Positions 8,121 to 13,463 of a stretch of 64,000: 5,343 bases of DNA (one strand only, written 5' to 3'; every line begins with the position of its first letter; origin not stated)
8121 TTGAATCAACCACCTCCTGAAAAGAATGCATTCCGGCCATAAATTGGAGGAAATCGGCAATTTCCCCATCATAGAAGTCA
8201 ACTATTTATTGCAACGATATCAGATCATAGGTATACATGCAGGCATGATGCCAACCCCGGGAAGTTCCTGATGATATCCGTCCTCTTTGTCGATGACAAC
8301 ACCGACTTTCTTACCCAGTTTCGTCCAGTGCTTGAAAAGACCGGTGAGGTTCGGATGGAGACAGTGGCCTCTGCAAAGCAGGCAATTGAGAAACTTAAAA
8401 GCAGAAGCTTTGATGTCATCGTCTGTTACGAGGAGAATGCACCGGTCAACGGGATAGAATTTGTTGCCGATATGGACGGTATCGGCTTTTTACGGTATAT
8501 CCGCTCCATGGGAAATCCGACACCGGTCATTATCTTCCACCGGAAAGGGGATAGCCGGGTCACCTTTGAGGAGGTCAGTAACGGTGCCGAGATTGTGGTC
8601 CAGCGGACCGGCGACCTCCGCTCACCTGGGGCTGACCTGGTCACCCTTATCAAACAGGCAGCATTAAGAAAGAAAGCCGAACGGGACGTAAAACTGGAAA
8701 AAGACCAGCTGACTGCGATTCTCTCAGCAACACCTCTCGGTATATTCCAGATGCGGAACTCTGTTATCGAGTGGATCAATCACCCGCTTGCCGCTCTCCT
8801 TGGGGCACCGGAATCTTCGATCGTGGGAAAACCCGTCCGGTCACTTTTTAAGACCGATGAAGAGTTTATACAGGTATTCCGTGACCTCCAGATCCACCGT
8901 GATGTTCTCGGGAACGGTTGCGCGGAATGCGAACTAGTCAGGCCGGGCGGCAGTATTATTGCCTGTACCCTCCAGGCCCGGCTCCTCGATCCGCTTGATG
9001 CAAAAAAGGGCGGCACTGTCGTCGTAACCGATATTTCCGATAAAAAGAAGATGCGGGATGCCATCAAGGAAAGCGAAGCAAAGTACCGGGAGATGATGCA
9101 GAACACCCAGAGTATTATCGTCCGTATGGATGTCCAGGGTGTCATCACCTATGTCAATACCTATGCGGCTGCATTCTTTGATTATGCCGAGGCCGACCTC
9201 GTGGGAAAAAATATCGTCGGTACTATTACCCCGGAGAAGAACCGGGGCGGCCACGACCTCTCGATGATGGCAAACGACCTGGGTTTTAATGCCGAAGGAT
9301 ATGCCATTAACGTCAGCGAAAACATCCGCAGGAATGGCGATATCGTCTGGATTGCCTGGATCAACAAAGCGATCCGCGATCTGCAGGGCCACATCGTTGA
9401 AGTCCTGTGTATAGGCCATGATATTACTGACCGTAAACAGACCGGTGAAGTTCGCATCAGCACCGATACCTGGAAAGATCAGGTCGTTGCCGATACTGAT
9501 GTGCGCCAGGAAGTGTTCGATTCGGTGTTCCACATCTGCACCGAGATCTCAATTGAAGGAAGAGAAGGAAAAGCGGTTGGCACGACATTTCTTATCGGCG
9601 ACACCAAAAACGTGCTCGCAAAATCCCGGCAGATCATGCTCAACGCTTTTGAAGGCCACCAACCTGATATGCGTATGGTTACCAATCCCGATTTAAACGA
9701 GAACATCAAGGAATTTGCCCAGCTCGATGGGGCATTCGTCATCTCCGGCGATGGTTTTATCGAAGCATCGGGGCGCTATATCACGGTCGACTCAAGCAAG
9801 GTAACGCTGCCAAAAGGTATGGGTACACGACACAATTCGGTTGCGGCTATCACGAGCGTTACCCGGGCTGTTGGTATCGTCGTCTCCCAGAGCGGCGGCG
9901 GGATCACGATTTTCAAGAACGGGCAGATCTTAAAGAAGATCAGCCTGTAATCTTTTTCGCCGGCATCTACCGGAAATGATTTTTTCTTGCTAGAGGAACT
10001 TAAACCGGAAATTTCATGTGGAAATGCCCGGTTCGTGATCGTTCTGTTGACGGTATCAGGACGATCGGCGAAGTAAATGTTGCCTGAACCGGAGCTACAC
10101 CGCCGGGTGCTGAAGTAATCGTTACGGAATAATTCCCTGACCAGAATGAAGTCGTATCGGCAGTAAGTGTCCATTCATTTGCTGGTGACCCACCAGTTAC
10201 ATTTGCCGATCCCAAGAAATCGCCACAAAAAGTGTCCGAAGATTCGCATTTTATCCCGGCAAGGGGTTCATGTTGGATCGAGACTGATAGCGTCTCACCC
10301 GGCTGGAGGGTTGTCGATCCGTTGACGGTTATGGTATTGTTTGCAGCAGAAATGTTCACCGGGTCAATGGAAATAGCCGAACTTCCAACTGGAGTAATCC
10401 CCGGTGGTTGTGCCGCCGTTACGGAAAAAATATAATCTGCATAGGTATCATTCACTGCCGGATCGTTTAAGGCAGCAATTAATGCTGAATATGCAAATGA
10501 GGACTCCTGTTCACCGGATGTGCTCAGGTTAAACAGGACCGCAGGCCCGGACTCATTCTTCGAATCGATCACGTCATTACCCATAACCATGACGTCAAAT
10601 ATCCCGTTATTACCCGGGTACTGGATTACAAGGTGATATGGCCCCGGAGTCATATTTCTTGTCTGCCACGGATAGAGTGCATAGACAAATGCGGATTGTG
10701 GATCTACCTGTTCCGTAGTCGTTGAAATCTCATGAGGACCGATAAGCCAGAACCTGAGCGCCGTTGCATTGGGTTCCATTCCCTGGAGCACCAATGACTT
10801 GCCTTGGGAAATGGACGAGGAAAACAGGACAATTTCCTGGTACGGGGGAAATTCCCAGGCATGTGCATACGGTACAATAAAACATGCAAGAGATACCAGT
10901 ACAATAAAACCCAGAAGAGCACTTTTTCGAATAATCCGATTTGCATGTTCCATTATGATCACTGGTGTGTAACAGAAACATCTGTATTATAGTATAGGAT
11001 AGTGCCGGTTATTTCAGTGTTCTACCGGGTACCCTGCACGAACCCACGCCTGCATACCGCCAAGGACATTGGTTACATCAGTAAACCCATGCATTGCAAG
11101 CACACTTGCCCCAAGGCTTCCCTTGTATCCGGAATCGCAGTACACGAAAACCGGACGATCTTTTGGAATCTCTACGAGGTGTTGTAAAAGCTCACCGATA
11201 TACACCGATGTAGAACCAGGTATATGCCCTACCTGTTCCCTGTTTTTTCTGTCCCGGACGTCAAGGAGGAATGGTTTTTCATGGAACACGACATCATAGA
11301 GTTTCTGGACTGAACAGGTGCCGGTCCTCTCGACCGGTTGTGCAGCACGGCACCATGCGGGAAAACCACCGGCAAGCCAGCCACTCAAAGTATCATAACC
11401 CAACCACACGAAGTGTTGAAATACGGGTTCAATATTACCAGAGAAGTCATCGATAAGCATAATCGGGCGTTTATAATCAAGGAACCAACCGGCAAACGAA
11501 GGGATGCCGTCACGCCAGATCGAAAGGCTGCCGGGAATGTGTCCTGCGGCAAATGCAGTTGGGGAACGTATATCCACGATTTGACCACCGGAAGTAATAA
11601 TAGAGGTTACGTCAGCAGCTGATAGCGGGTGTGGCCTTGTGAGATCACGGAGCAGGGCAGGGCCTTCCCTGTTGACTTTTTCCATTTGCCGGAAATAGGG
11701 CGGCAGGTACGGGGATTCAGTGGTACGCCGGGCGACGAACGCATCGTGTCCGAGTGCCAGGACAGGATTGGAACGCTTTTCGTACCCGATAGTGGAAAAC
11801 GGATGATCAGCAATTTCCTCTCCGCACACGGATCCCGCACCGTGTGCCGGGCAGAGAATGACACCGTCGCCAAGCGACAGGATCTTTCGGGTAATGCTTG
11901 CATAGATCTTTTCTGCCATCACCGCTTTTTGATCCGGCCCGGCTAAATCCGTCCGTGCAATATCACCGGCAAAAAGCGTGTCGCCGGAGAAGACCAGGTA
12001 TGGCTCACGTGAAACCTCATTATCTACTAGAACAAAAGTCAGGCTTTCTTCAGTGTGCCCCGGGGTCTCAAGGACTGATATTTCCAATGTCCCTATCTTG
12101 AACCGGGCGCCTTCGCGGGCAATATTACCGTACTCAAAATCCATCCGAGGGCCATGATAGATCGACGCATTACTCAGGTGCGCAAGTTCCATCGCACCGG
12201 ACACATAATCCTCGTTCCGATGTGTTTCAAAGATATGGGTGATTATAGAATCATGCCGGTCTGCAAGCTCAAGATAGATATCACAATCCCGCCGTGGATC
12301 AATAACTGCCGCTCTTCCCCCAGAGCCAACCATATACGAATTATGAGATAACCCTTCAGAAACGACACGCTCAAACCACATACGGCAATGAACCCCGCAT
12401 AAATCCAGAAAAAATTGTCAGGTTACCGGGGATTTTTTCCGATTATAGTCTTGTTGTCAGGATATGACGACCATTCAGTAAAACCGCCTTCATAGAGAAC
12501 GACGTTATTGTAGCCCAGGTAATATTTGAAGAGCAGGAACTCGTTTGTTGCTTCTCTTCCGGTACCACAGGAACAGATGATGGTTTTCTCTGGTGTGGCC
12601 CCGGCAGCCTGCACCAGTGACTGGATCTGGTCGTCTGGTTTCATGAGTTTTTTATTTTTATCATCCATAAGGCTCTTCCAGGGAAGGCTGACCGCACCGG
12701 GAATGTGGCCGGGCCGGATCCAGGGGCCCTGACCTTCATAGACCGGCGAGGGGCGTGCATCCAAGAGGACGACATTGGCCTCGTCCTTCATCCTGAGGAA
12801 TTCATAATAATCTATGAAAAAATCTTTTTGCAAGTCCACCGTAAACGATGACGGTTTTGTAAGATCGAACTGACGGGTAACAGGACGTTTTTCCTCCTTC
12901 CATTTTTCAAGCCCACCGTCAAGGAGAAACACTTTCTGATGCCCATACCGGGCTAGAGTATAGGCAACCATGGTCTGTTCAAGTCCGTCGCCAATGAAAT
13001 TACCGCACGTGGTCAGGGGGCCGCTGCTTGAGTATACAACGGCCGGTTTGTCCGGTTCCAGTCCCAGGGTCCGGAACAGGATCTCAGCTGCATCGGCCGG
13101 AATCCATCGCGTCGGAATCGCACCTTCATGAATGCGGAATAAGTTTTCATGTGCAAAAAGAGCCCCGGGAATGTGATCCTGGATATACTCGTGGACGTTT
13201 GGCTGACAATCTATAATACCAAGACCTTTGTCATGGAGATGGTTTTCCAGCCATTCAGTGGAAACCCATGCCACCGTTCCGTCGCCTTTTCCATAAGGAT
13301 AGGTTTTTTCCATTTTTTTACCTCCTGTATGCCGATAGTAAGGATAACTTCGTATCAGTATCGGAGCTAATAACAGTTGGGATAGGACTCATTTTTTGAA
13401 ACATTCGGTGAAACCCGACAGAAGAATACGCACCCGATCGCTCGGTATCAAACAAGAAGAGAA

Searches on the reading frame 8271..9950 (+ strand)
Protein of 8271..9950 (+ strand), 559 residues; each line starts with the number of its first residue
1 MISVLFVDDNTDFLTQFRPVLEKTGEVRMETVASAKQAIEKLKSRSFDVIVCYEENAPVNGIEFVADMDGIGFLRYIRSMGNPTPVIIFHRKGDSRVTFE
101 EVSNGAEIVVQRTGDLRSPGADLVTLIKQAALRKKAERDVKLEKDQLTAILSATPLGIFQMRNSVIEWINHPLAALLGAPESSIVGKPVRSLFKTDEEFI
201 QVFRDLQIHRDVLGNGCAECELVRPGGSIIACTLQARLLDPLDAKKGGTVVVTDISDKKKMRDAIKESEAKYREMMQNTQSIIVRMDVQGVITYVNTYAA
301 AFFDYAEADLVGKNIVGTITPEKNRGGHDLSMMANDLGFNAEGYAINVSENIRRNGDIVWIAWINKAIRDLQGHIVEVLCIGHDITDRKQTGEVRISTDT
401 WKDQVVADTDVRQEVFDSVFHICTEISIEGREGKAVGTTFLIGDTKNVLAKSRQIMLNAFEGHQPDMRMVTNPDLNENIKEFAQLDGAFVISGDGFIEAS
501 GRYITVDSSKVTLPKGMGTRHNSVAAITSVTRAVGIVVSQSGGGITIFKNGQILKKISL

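Call 58: search_protein_families(library=pfam, proteins=[window:8271-9950:+], max_evalue=0.00001)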
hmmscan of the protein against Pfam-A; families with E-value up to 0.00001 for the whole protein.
window:8271-9950:+ (559 aa): 6 families
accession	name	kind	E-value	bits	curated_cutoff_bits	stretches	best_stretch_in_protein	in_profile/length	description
PF02457.21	DAC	-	7.7e-19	67.9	27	1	427-552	3-118/119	DisA bacterial checkpoint controller nucleotide-binding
PF00989.32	PAS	-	9.1e-17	61.5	22.6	1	271-385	2-113/113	PAS fold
PF13426.13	PAS_9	-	2e-13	50.9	27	1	281-387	3-103/103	PAS domain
PF00072.30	Response_reg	-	2.5e-09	37.7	30.2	1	4-110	1-97/111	Response regulator receiver domain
PF08448.16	PAS_4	-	2.4e-07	31.4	23.1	0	279-390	4-110/110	PAS fold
PF13188.13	PAS_8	-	3.4e-07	30.4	21.8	0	270-320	1-51/65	PAS domain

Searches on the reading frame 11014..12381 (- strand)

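Call 59: search_protein_families(library=pfam, proteins=[window:11014-12381:-], max_evalue=0.00001)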
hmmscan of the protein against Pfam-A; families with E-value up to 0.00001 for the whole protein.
window:11014-12381:- (455 aa): 2 families
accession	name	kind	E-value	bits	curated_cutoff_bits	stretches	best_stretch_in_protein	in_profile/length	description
PF00581.25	Rhodanese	-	1.7e-27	96.3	22.2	2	361-448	5-101/102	Rhodanese-like domain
PF00753.33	Lactamase_B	-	3.3e-11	43.9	22.7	1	11-180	4-196/196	Metallo-beta-lactamase superfamily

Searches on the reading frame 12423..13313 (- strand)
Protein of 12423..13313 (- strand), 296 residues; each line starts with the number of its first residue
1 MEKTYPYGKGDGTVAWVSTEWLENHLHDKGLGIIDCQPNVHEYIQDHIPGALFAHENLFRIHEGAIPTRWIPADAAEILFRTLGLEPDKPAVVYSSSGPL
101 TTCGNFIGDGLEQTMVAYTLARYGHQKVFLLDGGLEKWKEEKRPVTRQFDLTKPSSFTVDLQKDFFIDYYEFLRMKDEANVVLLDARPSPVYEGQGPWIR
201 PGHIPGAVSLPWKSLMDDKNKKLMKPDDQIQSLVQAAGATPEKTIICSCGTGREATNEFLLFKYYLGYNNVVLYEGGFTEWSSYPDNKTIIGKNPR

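Call 59: search_protein_families(library=pfam, proteins=[window:12423-13313:-], max_evalue=0.00001)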
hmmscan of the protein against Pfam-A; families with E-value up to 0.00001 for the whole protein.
window:12423-13313:- (296 aa): 1 family
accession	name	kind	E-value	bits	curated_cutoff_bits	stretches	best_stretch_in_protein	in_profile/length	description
PF00581.25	Rhodanese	-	7.2e-33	113.5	22.2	2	171-283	4-101/102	Rhodanese-like domain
